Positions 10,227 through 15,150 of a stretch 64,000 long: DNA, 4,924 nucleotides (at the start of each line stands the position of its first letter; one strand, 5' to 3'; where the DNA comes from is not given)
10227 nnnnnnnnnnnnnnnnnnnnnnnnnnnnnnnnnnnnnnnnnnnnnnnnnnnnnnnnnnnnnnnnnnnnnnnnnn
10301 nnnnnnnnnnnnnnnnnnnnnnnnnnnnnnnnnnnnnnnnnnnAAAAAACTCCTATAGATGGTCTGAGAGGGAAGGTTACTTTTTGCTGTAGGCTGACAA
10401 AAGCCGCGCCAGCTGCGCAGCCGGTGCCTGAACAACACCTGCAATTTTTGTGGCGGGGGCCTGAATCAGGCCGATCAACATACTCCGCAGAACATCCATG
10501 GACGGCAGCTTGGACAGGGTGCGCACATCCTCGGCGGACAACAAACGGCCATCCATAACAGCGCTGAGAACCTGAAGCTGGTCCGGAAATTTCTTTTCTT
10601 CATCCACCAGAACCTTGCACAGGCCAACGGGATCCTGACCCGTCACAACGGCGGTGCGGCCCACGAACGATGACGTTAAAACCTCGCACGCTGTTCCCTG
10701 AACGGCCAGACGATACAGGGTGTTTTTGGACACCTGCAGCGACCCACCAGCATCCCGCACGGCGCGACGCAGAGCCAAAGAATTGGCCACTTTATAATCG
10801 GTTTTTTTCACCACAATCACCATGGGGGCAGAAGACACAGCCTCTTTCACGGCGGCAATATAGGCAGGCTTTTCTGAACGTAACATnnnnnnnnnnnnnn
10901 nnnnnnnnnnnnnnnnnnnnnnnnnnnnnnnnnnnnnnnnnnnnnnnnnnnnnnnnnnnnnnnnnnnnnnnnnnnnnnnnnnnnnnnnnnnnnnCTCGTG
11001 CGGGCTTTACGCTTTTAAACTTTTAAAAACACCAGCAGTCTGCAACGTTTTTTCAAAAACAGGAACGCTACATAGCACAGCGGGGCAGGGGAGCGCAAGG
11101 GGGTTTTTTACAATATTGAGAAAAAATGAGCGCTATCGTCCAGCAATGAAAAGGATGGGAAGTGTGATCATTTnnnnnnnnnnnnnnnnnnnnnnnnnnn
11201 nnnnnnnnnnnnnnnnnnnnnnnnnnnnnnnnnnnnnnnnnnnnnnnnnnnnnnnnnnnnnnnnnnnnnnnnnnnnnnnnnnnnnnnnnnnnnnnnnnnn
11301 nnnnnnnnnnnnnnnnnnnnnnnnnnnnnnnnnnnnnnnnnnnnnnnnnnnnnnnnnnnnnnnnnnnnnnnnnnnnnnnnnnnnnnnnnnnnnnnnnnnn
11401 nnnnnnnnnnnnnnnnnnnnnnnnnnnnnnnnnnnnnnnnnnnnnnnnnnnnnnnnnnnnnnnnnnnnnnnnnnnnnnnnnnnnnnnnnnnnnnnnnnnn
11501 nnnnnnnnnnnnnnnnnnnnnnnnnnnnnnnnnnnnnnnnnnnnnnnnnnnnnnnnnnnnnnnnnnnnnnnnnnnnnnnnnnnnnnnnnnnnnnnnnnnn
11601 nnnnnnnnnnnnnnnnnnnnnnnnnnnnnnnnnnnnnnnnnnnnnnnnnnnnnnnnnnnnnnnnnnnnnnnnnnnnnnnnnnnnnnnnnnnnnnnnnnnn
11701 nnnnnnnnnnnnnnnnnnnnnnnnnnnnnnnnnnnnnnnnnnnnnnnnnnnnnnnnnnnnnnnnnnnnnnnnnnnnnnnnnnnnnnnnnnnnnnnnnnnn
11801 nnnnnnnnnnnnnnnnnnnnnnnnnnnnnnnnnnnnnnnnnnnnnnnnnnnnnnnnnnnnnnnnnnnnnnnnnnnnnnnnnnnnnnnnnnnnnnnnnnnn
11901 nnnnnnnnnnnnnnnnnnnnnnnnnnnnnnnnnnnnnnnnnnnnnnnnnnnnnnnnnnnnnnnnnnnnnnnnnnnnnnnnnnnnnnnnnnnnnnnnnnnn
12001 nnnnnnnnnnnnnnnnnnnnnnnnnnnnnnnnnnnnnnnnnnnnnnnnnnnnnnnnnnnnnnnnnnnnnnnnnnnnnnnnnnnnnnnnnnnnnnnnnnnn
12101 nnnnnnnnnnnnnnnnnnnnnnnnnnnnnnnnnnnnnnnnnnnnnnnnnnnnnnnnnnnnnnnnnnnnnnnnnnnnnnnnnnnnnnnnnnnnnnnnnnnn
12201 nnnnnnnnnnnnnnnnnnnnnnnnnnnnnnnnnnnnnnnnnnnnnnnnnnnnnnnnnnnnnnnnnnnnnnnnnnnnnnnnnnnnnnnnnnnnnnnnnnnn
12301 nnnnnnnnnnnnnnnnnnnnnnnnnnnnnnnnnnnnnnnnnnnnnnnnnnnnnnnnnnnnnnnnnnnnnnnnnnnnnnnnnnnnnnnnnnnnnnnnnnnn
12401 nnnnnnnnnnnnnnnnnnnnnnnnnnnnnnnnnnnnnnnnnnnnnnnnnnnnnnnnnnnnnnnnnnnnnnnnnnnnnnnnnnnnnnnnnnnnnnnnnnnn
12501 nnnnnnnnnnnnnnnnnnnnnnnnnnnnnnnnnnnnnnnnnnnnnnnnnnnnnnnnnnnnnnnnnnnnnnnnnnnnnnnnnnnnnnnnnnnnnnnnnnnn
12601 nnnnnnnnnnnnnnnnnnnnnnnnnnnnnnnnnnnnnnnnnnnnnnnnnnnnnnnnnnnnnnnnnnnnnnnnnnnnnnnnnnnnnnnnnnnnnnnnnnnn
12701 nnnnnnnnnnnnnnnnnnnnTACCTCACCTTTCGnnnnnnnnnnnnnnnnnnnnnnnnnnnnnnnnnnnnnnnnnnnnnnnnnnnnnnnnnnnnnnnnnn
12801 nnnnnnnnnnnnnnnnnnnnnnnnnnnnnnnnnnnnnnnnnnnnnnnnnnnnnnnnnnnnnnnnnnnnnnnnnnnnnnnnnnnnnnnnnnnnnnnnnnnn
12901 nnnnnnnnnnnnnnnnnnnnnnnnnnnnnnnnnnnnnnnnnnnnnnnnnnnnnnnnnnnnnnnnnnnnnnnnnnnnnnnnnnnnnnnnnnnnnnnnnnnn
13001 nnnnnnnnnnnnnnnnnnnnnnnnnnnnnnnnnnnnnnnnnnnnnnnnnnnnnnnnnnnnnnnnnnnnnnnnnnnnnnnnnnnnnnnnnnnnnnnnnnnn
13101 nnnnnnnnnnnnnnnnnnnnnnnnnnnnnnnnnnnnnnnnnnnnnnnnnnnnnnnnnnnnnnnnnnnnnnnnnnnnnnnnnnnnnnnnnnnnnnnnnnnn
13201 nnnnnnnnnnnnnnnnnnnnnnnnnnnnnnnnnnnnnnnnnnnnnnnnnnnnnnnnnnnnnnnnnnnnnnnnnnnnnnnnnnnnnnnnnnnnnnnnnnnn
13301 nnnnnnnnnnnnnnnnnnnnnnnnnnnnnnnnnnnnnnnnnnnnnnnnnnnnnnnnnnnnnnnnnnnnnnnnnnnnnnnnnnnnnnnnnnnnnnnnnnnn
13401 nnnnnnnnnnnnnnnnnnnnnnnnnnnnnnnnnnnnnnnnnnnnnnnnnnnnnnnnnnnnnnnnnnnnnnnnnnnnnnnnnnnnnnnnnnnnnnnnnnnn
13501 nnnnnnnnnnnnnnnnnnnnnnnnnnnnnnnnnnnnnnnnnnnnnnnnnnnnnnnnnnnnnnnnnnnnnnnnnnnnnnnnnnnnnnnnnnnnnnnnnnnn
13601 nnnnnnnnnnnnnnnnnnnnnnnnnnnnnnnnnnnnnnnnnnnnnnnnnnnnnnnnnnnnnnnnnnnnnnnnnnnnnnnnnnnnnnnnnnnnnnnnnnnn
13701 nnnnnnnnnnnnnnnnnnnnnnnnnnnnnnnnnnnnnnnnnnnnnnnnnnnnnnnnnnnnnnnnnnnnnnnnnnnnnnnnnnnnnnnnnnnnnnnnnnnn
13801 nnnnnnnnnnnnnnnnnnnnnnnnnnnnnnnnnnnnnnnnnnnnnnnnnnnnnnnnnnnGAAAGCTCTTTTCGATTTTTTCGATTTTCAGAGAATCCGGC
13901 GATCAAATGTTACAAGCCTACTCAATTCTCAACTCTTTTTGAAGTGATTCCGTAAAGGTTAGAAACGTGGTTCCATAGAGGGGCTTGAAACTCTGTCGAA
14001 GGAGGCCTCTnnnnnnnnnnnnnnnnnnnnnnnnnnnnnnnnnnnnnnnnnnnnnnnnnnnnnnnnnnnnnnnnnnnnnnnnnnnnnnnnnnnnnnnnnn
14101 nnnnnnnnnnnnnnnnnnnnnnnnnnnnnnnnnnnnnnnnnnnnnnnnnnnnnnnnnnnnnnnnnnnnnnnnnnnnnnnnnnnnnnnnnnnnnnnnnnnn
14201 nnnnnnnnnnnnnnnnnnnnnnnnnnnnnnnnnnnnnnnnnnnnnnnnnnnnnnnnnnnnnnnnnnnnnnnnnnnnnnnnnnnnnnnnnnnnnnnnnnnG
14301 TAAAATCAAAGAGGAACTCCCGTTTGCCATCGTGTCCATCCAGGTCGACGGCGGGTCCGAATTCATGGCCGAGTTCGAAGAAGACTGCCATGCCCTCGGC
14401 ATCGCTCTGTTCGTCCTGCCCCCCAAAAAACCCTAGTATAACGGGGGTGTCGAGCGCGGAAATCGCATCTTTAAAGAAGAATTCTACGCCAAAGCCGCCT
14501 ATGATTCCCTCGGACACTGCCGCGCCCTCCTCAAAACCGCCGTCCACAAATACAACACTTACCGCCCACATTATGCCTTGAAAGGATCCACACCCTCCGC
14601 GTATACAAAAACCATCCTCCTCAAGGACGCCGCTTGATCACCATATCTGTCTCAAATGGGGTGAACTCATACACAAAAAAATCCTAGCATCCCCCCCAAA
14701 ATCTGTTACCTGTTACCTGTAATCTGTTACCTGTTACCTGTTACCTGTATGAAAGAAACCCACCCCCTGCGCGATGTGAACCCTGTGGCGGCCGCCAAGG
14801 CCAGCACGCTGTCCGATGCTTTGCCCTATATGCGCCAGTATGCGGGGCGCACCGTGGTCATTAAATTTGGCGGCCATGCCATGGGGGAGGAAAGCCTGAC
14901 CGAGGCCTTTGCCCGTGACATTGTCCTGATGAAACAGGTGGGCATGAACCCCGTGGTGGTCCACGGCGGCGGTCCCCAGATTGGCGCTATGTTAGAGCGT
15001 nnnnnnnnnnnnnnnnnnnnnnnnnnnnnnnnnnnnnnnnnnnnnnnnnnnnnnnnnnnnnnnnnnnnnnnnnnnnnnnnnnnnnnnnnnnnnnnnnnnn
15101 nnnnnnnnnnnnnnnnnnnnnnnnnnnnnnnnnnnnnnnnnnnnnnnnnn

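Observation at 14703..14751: Seven-unit heptanucleotide array (CTGTTAC)n whose last unit supplies the argB start codon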

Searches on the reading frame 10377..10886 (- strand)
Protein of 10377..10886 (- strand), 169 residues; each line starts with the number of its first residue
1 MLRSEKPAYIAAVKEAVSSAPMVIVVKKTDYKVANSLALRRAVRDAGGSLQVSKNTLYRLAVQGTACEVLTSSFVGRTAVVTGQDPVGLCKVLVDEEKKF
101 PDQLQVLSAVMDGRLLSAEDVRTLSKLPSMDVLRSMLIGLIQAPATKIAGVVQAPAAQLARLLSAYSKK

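Call 28: find_encoding_contigs(protein=window:10377-10886:-, flank=1500, max_places=10)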
Protein window:10377-10886:- (169 aa): 16 contigs read that carry it; 10 places shown.
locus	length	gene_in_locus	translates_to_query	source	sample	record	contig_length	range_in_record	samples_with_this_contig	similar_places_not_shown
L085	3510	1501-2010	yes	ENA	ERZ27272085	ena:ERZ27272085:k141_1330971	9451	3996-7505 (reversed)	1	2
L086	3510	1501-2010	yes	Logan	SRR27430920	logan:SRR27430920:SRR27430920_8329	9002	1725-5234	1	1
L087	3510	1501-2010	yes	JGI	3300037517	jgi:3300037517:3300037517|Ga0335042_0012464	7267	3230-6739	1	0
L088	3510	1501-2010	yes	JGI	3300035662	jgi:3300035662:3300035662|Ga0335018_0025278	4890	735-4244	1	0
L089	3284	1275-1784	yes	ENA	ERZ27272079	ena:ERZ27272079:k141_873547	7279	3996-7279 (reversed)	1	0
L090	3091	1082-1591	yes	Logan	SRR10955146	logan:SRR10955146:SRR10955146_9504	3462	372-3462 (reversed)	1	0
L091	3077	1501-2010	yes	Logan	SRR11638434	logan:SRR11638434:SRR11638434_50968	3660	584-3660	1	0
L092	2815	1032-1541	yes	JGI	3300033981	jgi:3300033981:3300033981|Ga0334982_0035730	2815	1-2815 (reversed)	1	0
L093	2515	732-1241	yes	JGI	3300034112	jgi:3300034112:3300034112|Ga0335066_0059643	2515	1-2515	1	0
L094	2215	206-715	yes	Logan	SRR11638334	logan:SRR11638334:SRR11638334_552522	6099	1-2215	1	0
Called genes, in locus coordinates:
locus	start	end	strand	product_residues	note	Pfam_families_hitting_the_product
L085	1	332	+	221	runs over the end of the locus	PF14518:Haem_oxygenas_2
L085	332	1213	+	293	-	PF22523:DUF6999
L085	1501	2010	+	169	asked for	PF00466:Ribosomal_L10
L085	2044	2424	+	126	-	PF16320:Ribosomal_L12_N, PF00542:Ribosomal_L12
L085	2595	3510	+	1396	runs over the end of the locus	PF04563:RNA_pol_Rpb2_1, PF04561:RNA_pol_Rpb2_2, PF04565:RNA_pol_Rpb2_3, PF10385:RNA_pol_Rpb2_45, PF00562:RNA_pol_Rpb2_6, PF04560:RNA_pol_Rpb2_7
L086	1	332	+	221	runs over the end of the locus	PF14518:Haem_oxygenas_2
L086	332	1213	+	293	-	PF22523:DUF6999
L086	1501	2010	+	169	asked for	PF00466:Ribosomal_L10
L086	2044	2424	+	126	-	PF16320:Ribosomal_L12_N, PF00542:Ribosomal_L12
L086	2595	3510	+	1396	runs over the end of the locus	PF04563:RNA_pol_Rpb2_1, PF04561:RNA_pol_Rpb2_2, PF04565:RNA_pol_Rpb2_3, PF10385:RNA_pol_Rpb2_45, PF00562:RNA_pol_Rpb2_6, PF04560:RNA_pol_Rpb2_7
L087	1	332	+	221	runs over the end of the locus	PF14518:Haem_oxygenas_2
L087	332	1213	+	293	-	PF22523:DUF6999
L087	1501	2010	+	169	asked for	PF00466:Ribosomal_L10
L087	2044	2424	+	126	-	PF16320:Ribosomal_L12_N, PF00542:Ribosomal_L12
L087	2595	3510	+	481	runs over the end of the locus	?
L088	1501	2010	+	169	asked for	PF00466:Ribosomal_L10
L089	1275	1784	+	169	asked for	PF00466:Ribosomal_L10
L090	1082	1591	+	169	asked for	PF00466:Ribosomal_L10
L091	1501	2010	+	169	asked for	PF00466:Ribosomal_L10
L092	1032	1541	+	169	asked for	PF00466:Ribosomal_L10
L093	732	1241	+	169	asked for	PF00466:Ribosomal_L10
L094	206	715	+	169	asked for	PF00466:Ribosomal_L10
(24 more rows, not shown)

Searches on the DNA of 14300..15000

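Call 36: search_rna_families(source=window, start=14300, end=15000, threshold=evalue, max_evalue=10)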
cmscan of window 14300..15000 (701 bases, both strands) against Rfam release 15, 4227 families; matches with E-value up to 10: 0.
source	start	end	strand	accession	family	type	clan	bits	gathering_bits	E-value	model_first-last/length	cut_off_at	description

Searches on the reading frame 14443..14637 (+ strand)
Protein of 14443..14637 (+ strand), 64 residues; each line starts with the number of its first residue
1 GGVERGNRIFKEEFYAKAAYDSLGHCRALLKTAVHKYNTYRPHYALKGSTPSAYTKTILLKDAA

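Call 62: search_protein_families(library=pfam, proteins=[window:14443-14637:+], max_evalue=0.01)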
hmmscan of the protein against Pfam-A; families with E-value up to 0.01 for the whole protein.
window:14443-14637:+ (64 aa): 2 families
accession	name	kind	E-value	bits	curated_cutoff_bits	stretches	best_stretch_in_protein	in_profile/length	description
PF13683.12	rve_3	-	1.3e-11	44.6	26.5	1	2-51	18-67/67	Integrase core domain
PF13333.12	rve_2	-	6.4e-06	26.7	22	1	9-56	6-53/56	Integrase core domain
